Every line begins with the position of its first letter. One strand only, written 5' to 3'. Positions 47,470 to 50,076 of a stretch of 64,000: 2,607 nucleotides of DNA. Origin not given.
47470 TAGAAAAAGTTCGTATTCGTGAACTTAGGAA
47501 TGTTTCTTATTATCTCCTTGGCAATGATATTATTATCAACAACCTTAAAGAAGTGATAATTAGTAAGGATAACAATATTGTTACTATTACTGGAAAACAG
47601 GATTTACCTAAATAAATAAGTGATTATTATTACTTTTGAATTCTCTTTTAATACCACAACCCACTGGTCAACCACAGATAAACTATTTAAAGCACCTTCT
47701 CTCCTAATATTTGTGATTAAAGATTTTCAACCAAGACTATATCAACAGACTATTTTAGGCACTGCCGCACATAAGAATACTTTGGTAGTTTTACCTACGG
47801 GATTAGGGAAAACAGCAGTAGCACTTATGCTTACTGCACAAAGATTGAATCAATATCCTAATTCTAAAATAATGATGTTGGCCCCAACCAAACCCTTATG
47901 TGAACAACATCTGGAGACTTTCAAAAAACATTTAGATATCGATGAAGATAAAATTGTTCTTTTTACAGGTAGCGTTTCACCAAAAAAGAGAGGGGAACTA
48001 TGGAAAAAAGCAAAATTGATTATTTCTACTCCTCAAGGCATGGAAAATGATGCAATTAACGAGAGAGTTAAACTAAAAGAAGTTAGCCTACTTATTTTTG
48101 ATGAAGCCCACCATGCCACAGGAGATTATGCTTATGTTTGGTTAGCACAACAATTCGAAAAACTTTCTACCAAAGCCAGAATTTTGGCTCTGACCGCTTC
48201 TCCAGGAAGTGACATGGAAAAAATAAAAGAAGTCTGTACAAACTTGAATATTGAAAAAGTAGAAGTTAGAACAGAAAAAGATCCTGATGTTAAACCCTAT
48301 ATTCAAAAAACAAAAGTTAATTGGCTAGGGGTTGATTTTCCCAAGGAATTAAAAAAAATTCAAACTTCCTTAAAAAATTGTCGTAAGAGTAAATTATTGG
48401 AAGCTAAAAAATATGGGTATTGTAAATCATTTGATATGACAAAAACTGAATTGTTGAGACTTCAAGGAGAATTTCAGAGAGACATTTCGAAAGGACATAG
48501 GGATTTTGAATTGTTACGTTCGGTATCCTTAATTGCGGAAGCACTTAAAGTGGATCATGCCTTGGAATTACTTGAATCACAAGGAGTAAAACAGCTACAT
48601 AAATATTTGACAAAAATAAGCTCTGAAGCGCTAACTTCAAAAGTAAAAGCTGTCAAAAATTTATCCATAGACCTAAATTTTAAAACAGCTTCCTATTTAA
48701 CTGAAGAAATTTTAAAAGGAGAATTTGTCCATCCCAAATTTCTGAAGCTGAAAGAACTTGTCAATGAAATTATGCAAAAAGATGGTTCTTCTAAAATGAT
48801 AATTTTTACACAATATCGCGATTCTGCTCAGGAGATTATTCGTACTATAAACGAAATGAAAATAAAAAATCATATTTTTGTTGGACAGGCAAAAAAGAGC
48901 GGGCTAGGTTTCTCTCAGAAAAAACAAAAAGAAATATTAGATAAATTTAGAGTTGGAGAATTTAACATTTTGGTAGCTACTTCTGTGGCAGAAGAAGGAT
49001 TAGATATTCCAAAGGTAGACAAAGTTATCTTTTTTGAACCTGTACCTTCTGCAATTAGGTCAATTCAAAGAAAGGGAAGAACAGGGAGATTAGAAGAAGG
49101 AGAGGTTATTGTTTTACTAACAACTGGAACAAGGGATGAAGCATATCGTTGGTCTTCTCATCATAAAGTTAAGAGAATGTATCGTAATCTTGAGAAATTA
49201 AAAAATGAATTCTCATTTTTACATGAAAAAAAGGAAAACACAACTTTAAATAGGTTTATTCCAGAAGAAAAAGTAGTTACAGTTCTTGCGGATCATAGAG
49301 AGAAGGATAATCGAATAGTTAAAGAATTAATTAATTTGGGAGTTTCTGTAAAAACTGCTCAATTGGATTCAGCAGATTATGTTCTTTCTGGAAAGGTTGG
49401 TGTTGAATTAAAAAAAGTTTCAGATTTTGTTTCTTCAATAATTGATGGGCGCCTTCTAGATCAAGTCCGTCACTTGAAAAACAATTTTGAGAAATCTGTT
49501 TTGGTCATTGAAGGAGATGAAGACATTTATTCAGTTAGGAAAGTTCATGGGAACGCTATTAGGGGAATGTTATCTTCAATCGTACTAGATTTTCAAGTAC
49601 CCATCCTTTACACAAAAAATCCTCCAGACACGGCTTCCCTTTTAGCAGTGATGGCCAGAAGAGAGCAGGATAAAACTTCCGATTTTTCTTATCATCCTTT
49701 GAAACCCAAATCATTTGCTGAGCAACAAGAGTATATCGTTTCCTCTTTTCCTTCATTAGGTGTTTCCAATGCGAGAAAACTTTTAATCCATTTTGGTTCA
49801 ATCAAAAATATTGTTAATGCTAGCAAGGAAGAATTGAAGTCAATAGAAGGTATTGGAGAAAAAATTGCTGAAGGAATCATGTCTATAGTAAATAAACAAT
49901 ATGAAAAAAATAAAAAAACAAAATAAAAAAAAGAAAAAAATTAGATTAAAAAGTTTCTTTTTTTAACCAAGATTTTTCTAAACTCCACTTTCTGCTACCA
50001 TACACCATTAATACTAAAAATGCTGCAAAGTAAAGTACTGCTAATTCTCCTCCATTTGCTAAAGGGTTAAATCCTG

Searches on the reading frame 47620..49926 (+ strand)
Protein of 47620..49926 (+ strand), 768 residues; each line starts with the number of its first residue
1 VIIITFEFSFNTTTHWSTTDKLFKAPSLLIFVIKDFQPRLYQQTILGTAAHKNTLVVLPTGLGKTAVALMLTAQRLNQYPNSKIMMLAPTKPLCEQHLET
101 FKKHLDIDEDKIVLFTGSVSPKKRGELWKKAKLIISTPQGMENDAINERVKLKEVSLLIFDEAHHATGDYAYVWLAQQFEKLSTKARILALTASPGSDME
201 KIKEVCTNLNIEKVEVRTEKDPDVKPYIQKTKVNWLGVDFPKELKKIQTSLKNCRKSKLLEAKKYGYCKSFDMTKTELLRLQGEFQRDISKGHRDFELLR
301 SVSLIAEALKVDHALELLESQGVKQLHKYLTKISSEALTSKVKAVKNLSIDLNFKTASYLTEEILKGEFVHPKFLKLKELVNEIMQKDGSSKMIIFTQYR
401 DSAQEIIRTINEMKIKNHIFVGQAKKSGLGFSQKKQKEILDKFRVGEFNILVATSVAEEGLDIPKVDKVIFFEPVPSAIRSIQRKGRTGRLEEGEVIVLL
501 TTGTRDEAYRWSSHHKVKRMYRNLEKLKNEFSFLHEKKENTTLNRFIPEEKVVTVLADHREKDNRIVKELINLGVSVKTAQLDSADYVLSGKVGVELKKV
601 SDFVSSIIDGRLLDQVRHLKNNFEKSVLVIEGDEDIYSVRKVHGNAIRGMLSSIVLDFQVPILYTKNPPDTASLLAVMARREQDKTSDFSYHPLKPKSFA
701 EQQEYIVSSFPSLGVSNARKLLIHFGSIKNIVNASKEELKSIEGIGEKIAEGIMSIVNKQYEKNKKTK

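Call 13: search_protein_families(library=pfam, proteins=[window:47620-49926:+], max_evalue=0.001)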
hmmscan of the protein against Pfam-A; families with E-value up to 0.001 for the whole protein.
window:47620-49926:+ (768 aa): 10 families
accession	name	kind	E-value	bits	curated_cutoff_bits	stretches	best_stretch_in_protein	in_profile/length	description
PF00270.35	DEAD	-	6.8e-29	101.2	26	1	42-201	4-166/167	DEAD/DEAH box helicase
PF02732.21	ERCC4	-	6.6e-27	94.6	24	1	558-678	2-140/140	ERCC4 domain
PF00271.37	Helicase_C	-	1.1e-23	84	23.5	1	376-491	2-109/110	Helicase conserved C-terminal domain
PF04851.21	ResIII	-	8.3e-23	81.5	22.5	1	37-195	3-162/164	Type III restriction enzyme, res subunit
PF21210.2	RNA_helicase_helical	-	6.8e-16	58.8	27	1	255-357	12-106/108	Putative ATP-dependent RNA helicase, helical bundle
PF12826.13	HHH_2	-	1.4e-09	38.4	27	1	711-757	9-55/64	Helix-hairpin-helix motif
PF00633.29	HHH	-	6.2e-07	29.4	24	1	727-756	1-30/30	Helix-hairpin-helix motif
PF14520.12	HHH_5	-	8.7e-07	29.8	27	1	711-754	8-52/57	Helix-hairpin-helix domain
PF18766.7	SWI2_SNF2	-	2e-05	24.8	26.7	1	51-199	18-159/221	SWI2/SNF2 ATPase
PF22590.2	Cas3-like_C_2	-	7.6e-05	23.4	27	1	393-491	5-104/106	CRISPR-associated nuclease/helicase Cas3, C-terminal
